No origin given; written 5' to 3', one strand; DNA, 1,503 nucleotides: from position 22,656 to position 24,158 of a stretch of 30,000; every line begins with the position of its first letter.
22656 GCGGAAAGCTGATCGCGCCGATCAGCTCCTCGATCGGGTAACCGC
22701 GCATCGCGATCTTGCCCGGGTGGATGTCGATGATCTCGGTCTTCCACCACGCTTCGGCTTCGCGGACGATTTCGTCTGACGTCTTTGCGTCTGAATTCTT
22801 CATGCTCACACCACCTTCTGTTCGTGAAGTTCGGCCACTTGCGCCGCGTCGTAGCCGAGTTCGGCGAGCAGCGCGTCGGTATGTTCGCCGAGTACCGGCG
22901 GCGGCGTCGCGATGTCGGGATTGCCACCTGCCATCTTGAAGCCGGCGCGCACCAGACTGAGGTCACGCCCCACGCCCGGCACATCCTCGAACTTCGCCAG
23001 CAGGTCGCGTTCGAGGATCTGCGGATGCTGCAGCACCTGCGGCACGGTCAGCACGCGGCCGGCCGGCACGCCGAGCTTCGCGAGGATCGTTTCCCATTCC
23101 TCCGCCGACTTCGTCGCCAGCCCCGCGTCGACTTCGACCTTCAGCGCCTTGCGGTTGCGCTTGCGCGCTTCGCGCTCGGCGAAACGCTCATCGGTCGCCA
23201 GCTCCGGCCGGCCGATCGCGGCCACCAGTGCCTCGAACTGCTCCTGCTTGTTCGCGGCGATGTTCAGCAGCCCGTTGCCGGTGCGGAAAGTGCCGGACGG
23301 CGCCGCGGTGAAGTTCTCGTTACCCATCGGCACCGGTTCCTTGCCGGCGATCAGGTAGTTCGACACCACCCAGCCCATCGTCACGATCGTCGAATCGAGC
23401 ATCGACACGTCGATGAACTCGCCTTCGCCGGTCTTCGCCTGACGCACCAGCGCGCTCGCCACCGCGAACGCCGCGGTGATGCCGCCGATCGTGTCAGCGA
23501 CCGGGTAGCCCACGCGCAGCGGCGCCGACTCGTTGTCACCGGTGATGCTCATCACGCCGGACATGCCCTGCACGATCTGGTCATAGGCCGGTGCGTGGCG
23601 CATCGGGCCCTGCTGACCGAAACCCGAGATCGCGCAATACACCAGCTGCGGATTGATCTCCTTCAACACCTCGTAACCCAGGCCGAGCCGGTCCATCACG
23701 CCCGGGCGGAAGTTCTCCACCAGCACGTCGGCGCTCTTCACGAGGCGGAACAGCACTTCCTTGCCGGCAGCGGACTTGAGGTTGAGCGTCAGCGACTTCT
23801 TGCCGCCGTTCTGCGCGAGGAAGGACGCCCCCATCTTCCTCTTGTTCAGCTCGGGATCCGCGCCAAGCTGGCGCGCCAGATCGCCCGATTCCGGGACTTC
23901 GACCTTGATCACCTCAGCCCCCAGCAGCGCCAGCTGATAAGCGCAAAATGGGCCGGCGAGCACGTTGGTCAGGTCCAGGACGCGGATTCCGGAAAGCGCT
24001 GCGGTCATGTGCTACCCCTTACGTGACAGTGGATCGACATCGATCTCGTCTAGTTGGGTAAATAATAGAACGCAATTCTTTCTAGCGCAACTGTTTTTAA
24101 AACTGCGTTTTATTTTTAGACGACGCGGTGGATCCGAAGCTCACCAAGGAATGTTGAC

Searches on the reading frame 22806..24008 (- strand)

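Call 3: search_protein_families(library=pfam, proteins=[window:22806-24008:-], max_evalue=0.01)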
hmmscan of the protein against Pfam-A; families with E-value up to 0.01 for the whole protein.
window:22806-24008:- (400 aa): 1 family
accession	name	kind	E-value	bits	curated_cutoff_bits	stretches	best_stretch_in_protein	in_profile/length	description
PF02515.22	CoA_transf_3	-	8.6e-124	413.8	23.3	1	5-377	1-366/366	CoA-transferase family III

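Call 4: search_protein_families(library=ncbifam, proteins=[window:22806-24008:-], max_evalue=0.01)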
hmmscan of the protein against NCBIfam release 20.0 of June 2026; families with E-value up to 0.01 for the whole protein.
window:22806-24008:- (400 aa): 7 families
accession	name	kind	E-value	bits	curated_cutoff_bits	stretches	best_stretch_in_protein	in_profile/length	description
NF052585.1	SucGlutTfsCaiB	equivalog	1.8e-90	303.4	750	1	3-385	6-389/394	succinate--glutarate CoA-transferase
NF008511.0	PRK11430.1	equivalog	5.1e-81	272.7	522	1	5-340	10-341/381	CoA:oxalate CoA-transferase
NF041294.1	Scnl_mescCoAtase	equivalog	2.4e-78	263.9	700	1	3-381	2-380/381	succinyl-CoA:mesaconate CoA-transferase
NF003809.0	PRK05398.1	subfamily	3e-77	259.9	442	2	1-208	1-205/416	formyl-CoA transferase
TIGR03253.1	oxalate_frc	equivalog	3.4e-73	246.7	504.2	2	3-207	2-203/416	formyl-CoA transferase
NF002914.1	PRK03525.1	equivalog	1.1e-49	169.4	413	1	4-399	9-396/400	L-carnitine CoA-transferase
TIGR04253.1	mesacon_CoA_iso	equivalog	7.8e-18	64.6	725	1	5-400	3-400/403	2-methylfumaryl-CoA isomerase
